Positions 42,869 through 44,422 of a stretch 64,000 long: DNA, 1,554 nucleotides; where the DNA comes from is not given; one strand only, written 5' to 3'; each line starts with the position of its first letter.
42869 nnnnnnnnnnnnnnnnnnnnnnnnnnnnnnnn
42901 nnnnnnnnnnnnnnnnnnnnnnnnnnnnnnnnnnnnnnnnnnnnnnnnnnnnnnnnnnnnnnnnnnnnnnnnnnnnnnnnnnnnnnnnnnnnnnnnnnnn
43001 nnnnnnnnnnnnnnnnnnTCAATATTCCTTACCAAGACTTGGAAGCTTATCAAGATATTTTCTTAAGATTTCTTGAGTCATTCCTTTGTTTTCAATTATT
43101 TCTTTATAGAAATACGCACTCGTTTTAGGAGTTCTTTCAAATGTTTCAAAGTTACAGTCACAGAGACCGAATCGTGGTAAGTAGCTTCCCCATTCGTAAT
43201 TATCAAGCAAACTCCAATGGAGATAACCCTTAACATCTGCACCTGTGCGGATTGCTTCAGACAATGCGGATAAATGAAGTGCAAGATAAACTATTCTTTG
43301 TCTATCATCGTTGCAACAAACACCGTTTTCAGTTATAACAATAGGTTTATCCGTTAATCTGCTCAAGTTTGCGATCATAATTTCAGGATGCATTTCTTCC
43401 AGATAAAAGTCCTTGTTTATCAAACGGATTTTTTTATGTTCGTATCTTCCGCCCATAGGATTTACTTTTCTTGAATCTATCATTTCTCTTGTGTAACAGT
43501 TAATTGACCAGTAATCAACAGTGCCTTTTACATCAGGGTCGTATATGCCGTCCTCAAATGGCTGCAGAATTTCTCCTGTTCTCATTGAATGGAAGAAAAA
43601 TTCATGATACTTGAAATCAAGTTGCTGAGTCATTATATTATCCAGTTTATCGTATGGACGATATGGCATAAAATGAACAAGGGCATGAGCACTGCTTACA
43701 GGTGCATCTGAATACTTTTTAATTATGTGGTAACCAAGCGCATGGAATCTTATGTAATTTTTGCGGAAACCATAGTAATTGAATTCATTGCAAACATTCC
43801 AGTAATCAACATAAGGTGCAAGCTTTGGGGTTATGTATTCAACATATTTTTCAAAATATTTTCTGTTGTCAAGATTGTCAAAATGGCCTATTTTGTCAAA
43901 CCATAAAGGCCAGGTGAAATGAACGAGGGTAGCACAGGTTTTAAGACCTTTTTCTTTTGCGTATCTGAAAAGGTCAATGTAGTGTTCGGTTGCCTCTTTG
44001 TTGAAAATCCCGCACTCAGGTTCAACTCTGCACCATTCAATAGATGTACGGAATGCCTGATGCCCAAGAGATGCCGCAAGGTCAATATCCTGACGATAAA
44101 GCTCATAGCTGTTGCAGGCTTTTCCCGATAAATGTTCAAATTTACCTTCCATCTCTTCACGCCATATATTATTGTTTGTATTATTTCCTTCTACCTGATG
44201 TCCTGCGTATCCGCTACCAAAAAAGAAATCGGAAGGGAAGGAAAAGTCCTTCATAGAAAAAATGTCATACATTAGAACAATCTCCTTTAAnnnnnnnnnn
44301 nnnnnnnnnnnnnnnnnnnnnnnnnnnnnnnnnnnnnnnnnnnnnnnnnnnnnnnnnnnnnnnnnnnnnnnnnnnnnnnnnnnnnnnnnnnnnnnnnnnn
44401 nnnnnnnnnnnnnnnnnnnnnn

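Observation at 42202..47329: Compact 661-aa glycyl radical enzyme with an eliminase-type Cys-x-Glu loop, co-operonic with a GH1 glycosidase and its own activase under a LacI regulator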

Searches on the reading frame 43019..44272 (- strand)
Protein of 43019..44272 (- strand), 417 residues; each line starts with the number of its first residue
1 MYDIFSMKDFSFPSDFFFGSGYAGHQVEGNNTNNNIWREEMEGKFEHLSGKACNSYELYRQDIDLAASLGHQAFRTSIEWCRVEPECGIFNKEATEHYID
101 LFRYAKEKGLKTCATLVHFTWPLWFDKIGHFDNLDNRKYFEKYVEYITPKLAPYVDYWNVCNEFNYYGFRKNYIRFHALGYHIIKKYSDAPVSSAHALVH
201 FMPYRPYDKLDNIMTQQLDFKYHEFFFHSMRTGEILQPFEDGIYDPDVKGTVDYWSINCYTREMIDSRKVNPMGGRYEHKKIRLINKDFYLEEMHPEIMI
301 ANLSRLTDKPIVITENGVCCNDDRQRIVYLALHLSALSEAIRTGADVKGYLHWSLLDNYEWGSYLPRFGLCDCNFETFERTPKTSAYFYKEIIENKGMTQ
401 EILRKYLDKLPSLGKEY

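Call 3: search_protein_families(library=pfam, proteins=[window:43019-44272:-], max_evalue=0.01)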
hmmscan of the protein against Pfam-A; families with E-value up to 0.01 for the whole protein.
window:43019-44272:- (417 aa): 1 family
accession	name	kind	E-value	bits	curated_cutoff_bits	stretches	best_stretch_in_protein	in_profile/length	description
PF00232.24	Glyco_hydro_1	-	1.2e-56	192.5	22.6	2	221-397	257-452/453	Glycosyl hydrolase family 1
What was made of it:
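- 43019..44272 (-): Short GH1 beta-glycosidase (417 aa), non-phospho type. Acid/base Glu163 is at 43784-43786 (NEF). Nucleophile Glu315 is at 43328-43330 (ITENG). Pfam PF00232 (call 3).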

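Call 4: search_protein_families(library=ncbifam, proteins=[window:43019-44272:-], max_evalue=0.01)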
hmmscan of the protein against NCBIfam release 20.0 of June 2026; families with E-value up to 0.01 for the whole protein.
window:43019-44272:- (417 aa): 8 families
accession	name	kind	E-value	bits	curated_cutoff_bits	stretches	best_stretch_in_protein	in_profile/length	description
TIGR03356.1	BGL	equivalog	2.8e-59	201.1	478.5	2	248-389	276-427/427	GH1 family beta-glucosidase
NF041004.1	Beta_gal_BgaS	equivalog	1.7e-46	158.8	475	3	171-403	238-473/479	beta-galactosidase BgaS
NF010036.0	PRK13511.1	subfamily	2.7e-42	145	610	2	11-168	4-165/469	6-phospho-beta-galactosidase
TIGR01233.1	lacG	equivalog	3.4e-33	115.3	561.2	2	320-395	392-468/472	6-phospho-beta-galactosidase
NF007356.0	PRK09852.1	subfamily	1.1e-20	73.7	623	2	49-165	63-182/474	6-phospho-beta-glucosidase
NF007154.0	PRK09589.1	subfamily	1.9e-19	69.8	624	2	49-180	59-194/476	6-phospho-beta-glucosidase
NF007158.0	PRK09593.1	subfamily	1.5e-17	63.4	639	2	49-166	65-185/478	6-phospho-beta-glucosidase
NF011589.0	PRK15014.1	subfamily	2.1e-17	63.6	686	2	34-167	47-182/477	6-phospho-beta-glucosidase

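Call 41: find_homologous_proteins(query=window:43019-44272:-, max_evalue=1e-10)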
Query window:43019-44272:- (417 aa): 2359 proteins with E <= 1e-10 among 4148 candidates; the best 120 are listed.
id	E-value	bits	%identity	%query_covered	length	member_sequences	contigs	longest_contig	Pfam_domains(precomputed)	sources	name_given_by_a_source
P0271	8.0e-264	894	86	100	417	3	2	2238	PF00232.25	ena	-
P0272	4.3e-263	891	87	100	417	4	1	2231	PF00232.25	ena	-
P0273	2.2e-212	724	72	100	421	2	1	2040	PF00232.25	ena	-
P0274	2.2e-200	685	69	100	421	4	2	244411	PF02449.22,PF00232.25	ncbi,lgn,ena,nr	ncbi:MAG: glycoside hydrolase family 1 protein [Clostridia bacterium]|nr:glycoside hydrolase family 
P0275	1.6e-192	659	66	100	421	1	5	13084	PF02449.22,PF00232.25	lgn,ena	-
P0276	1.0e-190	653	65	99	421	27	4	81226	PF02449.22,PF00232.25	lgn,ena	-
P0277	8.5e-187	640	64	99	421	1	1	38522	PF00232.25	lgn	-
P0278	9.6e-187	640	65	99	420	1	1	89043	PF00331.27,PF00232.25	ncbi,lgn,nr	ncbi:MAG: family 1 glycosylhydrolase [Clostridia bacterium]|nr:family 1 glycosylhydrolase [Clostridi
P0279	5.6e-185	634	64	100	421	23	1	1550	PF00331.27,PF00232.25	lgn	-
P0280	8.9e-184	630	64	99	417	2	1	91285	PF00232.25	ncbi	-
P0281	1.9e-183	629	63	99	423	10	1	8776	PF00331.27,PF02449.22,PF00232.25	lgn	-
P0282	1.1e-182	626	63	100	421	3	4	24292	PF02449.22,PF00232.25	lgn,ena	-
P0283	4.9e-182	624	64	99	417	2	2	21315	PF00331.27,PF00232.25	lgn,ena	-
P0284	1.6e-181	623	62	99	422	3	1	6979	PF02449.22,PF00232.25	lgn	-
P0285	1.0e-180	620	63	99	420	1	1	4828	PF00232.25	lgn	-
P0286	3.6e-180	618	62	99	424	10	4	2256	PF02449.22,PF00232.25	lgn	-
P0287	4.1e-180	618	64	99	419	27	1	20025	PF02449.22,PF00232.25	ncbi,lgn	-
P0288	5.8e-180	617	62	99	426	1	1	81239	PF02449.22,PF00232.25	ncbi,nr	ncbi:MAG: glycoside hydrolase family 1 protein [Clostridiales bacterium]|nr:glycoside hydrolase fami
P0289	1.6e-179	616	62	99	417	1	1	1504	PF00232.25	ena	-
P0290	1.4e-178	613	62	99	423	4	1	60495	PF02449.22,PF00232.25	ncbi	-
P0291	1.5e-178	613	61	99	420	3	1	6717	PF00232.25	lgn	-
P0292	3.6e-178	612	63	100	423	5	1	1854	PF00331.27,PF02449.22,PF00232.25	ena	-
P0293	3.8e-178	611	63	99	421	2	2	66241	PF00232.25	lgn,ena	-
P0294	6.1e-178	611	62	99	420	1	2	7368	PF00232.25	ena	-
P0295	1.5e-177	610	62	100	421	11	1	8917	PF00331.27,PF00232.25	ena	-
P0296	2.1e-177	609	63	99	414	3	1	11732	PF00232.25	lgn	-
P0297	2.3e-177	609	64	99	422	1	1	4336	PF00232.25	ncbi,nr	ncbi:MAG: family 1 glycosylhydrolase [Oscillospiraceae bacterium]|nr:family 1 glycosylhydrolase [Osc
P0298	2.8e-177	609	63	99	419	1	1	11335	PF00232.25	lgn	-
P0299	3.7e-177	608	61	100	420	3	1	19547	PF00331.27,PF00232.25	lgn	-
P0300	4.7e-177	608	61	99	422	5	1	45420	PF00331.27,PF00232.25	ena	-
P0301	6.4e-177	607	63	99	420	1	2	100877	PF00331.27,PF00232.25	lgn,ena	-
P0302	6.5e-177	607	61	100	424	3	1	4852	PF00232.25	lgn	-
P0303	3.3e-176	605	62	99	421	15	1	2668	PF00331.27,PF00232.25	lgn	-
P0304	2.3e-175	602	63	99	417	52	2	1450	PF00232.25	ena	-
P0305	2.5e-175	602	61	100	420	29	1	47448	PF00331.27,PF00232.25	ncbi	-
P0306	4.2e-175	601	61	99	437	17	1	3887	PF00232.25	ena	-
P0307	5.6e-175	601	62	99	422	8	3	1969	PF00331.27,PF02449.22,PF00232.25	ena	-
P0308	6.5e-175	601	60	99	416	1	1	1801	PF00232.25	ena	-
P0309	1.4e-174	600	61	100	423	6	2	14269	PF00232.25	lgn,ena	-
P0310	1.8e-174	599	61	99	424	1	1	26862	PF02449.22,PF00232.25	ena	-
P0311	2.0e-174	599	62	100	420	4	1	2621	PF00331.27,PF00232.25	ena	-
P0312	4.1e-174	598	62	100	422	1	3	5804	PF00232.25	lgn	-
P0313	7.7e-174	597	60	99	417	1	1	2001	PF00232.25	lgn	-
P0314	1.5e-173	596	60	100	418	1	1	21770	PF00331.27,PF02449.22,PF00232.25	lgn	-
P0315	2.8e-173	595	60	99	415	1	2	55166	PF02449.22,PF00232.25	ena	-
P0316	4.1e-173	595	62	99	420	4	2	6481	PF00331.27,PF02449.22,PF00232.25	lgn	-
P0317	4.1e-173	595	60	99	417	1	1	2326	PF00331.27,PF00232.25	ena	-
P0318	7.1e-173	594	59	100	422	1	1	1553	PF02449.22,PF00232.25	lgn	-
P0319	2.5e-172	592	61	99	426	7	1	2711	PF00331.27,PF00232.25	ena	-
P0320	3.2e-172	592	61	99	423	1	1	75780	PF00232.25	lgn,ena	-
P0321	4.8e-172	591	60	99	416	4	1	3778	PF00331.27,PF02449.22,PF00232.25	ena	-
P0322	5.2e-172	591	60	100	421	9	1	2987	PF00232.25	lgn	-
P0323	5.4e-172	591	59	99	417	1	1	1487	PF02449.22,PF00232.25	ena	-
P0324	6.3e-172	591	60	99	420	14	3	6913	PF02449.22,PF00232.25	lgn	-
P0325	6.8e-172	591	59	99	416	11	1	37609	PF00232.25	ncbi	-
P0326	6.8e-172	591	59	99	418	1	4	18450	PF00232.25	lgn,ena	-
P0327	1.1e-171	590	60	99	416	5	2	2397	PF00232.25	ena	-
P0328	1.2e-171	590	60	99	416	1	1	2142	PF00331.27,PF02449.22,PF00232.25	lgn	-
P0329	1.4e-171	590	60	99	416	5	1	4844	PF02449.22,PF00232.25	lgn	-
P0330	1.5e-171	590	59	100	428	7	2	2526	PF00232.25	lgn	-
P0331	1.5e-171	590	59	100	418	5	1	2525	PF00232.25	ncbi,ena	-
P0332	1.9e-171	589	62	100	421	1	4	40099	PF00232.25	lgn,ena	-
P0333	1.9e-171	589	58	100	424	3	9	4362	PF00331.27,PF02449.22,PF00232.25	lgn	-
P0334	2.5e-171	589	59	99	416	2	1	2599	PF02449.22,PF00232.25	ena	-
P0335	3.0e-171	589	58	99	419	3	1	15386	PF02449.22,PF00232.25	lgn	-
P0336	4.8e-171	588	61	99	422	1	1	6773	PF00232.25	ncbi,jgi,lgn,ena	ncbi:MAG: family 1 glycosylhydrolase [Monoglobales bacterium]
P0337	6.3e-171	588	60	99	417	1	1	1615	PF00331.27,PF00232.25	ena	-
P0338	8.6e-171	587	60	99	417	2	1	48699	PF00232.25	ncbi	-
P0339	1.4e-170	587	59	99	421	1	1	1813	PF02449.22,PF00232.25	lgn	-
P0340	1.9e-170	586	60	99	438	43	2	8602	PF00232.25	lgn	-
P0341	2.2e-170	586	61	99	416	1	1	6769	PF02449.22,PF00232.25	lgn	-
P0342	3.7e-170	585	59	99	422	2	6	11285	PF00331.27,PF02449.22,PF00232.25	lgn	-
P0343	8.8e-170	584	61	100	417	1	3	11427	PF00232.25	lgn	-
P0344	1.4e-169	583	61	100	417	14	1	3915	PF00232.25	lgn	-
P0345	1.7e-169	583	59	99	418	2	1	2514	PF00232.25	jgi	-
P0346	3.4e-169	582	58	99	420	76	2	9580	PF00331.27,PF02449.22,PF00232.25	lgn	-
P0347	4.0e-169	582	60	100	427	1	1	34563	PF00232.25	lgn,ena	-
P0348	4.6e-169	582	59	99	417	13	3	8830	PF02449.22,PF00232.25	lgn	-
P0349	7.6e-169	581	59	100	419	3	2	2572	PF02449.22,PF00232.25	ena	-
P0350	9.1e-169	581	59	100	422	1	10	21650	PF00331.27,PF02449.22,PF01301.26,PF00232.25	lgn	-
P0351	1.4e-168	580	60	100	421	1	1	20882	PF00232.25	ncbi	-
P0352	2.2e-168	579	61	99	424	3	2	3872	PF02449.22,PF00232.25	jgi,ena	-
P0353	2.3e-168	579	59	99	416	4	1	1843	PF00232.25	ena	-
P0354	2.9e-168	579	60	99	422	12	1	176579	PF00331.27,PF00232.25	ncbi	-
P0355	3.2e-168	579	59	100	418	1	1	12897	PF00232.25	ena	-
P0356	4.2e-168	578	59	99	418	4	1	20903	PF00232.25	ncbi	-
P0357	5.5e-168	578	61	99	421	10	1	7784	PF00232.25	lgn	-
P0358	4.6e-167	575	58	100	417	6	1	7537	PF00232.25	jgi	-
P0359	1.4e-166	573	59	99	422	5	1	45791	PF00232.25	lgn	-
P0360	2.6e-166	572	58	97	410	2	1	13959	PF02449.22,PF00232.25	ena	-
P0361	4.3e-166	572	56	100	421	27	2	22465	PF00331.27,PF02449.22,PF00232.25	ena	-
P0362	6.4e-166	571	56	100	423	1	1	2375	PF00232.25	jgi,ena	-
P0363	9.6e-166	571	58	100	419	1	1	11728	PF00331.27,PF02449.22,PF00232.25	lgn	-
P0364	2.0e-165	570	56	100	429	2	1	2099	PF00232.25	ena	-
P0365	2.4e-165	569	57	99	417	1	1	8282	PF00232.25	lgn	-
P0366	3.0e-165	569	56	100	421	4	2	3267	PF02449.22,PF00232.25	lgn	-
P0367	4.3e-165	568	57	99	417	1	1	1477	PF00331.27,PF00232.25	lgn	-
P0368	4.6e-165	568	58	99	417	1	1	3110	PF00232.25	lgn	-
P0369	6.3e-165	568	57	99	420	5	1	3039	PF00331.27,PF00232.25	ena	-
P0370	6.6e-165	568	58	99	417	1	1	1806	PF00331.27,PF02449.22,PF00232.25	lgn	-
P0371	8.1e-165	568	58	99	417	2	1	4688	PF02449.22,PF00232.25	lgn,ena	-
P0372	1.1e-164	567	56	100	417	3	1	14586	PF02449.22,PF00232.25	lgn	-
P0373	1.5e-164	567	58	99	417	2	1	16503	PF02449.22,PF00232.25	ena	-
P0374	2.2e-164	566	58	100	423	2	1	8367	PF00232.25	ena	-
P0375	3.5e-164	565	56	100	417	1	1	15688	PF00331.27,PF00232.25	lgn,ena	-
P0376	4.3e-164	565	57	99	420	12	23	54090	PF00331.27,PF00232.25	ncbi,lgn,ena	-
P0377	4.9e-164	565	56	100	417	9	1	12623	PF02449.22,PF00232.25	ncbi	-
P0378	1.6e-163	563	55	100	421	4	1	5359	PF02449.22,PF00232.25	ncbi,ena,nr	ncbi:MAG: glycoside hydrolase family 1 protein [Clostridia bacterium]|nr:glycoside hydrolase family 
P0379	7.7e-163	561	57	100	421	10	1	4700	PF00232.25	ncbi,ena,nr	ncbi:MAG TPA: glycoside hydrolase family 1 protein [Candidatus Wallbacteria bacterium]|nr:glycoside 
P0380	8.3e-163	561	58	99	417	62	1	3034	PF00232.25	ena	-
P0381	9.4e-163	561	56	100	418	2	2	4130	PF00331.27,PF00232.25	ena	-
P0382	1.1e-162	561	58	99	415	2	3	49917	PF02449.22,PF00232.25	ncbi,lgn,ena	-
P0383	2.0e-162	560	58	99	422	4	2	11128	PF00232.25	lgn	-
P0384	2.5e-162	559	57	99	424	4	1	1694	PF00232.25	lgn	-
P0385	2.6e-162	559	58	99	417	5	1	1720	PF00331.27,PF02449.22,PF00232.25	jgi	-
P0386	4.2e-162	559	57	99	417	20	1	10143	PF02449.22,PF00232.25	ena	-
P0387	4.7e-161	555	57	99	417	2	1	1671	PF00331.27,PF02449.22,PF00232.25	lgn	-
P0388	5.2e-161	555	56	100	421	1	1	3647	PF00232.25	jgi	jgi:beta-glucosidase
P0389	6.0e-161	555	57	100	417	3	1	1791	PF02449.22,PF00232.25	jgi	jgi:beta-glucosidase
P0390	6.5e-161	555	56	100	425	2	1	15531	PF02449.22,PF00232.25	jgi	jgi:beta-glucosidase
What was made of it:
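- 43019..44272 (-): Family of 410-438 aa proteins (call 41).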

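Call 42: find_encoding_contigs(protein=P0271, flank=3000, max_places=4)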
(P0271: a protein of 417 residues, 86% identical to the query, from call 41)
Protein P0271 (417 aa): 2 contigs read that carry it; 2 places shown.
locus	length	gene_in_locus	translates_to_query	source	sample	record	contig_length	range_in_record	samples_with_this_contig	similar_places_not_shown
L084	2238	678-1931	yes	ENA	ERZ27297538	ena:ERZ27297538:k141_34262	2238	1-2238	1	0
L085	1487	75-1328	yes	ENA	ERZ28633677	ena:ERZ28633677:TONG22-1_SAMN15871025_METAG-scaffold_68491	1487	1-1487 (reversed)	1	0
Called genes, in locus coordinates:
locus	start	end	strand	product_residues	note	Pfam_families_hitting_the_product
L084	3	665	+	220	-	?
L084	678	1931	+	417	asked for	PF00232:Glyco_hydro_1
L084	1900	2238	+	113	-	?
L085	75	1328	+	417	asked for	PF00232:Glyco_hydro_1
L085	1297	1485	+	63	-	?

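Call 43: find_encoding_contigs(protein=P0272, flank=3000, max_places=4)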
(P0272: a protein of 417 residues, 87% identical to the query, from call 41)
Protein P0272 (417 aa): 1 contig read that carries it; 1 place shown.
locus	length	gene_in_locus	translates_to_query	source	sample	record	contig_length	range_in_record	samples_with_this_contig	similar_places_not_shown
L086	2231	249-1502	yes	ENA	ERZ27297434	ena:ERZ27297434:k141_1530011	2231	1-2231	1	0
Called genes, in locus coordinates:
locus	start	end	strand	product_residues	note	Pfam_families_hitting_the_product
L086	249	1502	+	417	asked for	PF00232:Glyco_hydro_1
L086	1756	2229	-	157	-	?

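Call 44: find_encoding_contigs(protein=P0274, flank=8000, max_places=3)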
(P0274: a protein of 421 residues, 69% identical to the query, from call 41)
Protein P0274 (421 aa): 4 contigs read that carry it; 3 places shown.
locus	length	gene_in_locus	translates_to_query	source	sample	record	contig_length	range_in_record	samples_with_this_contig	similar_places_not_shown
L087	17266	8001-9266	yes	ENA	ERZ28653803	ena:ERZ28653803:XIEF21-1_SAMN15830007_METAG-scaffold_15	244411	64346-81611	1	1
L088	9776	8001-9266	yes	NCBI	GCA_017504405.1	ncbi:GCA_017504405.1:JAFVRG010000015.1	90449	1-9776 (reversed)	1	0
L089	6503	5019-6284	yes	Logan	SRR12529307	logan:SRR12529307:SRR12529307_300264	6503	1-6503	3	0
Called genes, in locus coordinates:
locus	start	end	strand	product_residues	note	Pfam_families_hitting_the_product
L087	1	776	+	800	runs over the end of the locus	PF00133:tRNA-synt_1, PF09334:tRNA-synt_1g, PF13603:tRNA-synt_1_2, PF00133:tRNA-synt_1, PF09334:tRNA-synt_1g (weak), PF08264:Anticodon_1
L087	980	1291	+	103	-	PF00829:Ribosomal_L21p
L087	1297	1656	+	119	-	PF04327:Peptidase_Prp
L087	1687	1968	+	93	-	PF01016:Ribosomal_L27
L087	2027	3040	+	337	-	PF00106:adh_short (weak), PF01073:3Beta_HSD, PF01370:Epimerase, PF02719:Polysacc_synt_2, PF04321:RmlD_sub_bind, PF07993:NAD_binding_4 (faint), PF16363:GDP_Man_Dehyd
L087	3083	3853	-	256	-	PF00588:SpoU_methylase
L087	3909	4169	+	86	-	PF12116:SpoIIID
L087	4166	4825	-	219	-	-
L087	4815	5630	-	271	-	PF00165:HTH_AraC, PF12833:HTH_18, PF00165:HTH_AraC (weak)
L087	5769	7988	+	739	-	PF00890:FAD_binding_2 (weak), PF01266:DAO (faint), PF12831:FAD_oxidored, PF13450:NAD_binding_8 (weak)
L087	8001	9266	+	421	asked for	PF00232:Glyco_hydro_1, PF02449:Glyco_hydro_42 (weak)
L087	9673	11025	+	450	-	-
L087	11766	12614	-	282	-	-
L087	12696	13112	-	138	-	-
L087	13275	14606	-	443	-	PF00342:PGI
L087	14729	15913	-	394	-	PF00768:Peptidase_S11, PF13354:Beta-lactamase2, PF07943:PBP5_C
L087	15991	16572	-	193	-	PF13302:Acetyltransf_3, PF00583:Acetyltransf_1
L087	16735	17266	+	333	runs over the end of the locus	PF04854:DUF624 (weak)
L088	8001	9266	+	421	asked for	PF00232:Glyco_hydro_1, PF02449:Glyco_hydro_42 (weak)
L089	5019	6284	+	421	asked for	PF00232:Glyco_hydro_1, PF02449:Glyco_hydro_42 (weak)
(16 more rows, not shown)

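Call 45: find_encoding_contigs(protein=P0278, flank=8000, max_places=2)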
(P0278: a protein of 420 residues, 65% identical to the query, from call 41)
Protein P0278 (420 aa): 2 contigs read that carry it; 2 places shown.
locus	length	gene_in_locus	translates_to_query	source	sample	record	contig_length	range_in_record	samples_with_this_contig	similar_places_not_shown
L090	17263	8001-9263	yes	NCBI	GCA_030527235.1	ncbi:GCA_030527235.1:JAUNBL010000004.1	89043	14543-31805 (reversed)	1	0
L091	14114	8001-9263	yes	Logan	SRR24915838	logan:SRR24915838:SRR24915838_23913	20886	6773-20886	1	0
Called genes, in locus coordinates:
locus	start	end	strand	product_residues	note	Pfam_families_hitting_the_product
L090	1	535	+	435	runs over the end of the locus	PF00289:Biotin_carb_N, PF02222:ATP-grasp, PF02786:CPSase_L_D2, PF07478:Dala_Dala_lig_C, PF08443:RimK (weak), PF02785:Biotin_carb_C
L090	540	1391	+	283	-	PF01039:Carboxyl_trans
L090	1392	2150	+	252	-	PF03255:ACCA, PF01039:Carboxyl_trans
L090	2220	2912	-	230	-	PF00072:Response_reg, PF00196:GerE (weak)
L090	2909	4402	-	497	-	PF02518:HATPase_c, PF14501:HATPase_c_5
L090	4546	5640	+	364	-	PF07470:Glyco_hydro_88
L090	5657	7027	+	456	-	PF01547:SBP_bac_1, PF13416:SBP_bac_8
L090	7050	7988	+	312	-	PF00528:BPD_transp_1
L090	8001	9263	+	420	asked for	PF00232:Glyco_hydro_1, PF00331:Glyco_hydro_10 (weak), PF00232:Glyco_hydro_1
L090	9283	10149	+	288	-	PF00528:BPD_transp_1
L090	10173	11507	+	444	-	-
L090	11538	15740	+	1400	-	PF08124:Lyase_8_N, PF02278:Lyase_8, PF02884:Lyase_8_C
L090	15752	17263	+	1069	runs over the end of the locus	PF08124:Lyase_8_N, PF02278:Lyase_8, PF02884:Lyase_8_C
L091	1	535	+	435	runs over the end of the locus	PF00289:Biotin_carb_N, PF02222:ATP-grasp, PF02786:CPSase_L_D2, PF07478:Dala_Dala_lig_C, PF08443:RimK (weak), PF02785:Biotin_carb_C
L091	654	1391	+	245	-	PF01039:Carboxyl_trans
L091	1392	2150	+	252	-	PF03255:ACCA, PF01039:Carboxyl_trans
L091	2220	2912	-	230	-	PF00072:Response_reg, PF00196:GerE (weak)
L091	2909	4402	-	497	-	PF02518:HATPase_c, PF14501:HATPase_c_5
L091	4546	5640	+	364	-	PF07470:Glyco_hydro_88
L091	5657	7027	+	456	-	PF01547:SBP_bac_1, PF13416:SBP_bac_8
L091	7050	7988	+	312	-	PF00528:BPD_transp_1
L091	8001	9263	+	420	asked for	PF00232:Glyco_hydro_1, PF00331:Glyco_hydro_10 (weak), PF00232:Glyco_hydro_1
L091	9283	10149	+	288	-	PF00528:BPD_transp_1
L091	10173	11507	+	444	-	-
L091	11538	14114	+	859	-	?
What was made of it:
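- The same short GH1 family is wedged between the two permease genes of an ABC transporter in L090 and L091 (call 45), so it does turn up inside otherwise contiguous gene pairs.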
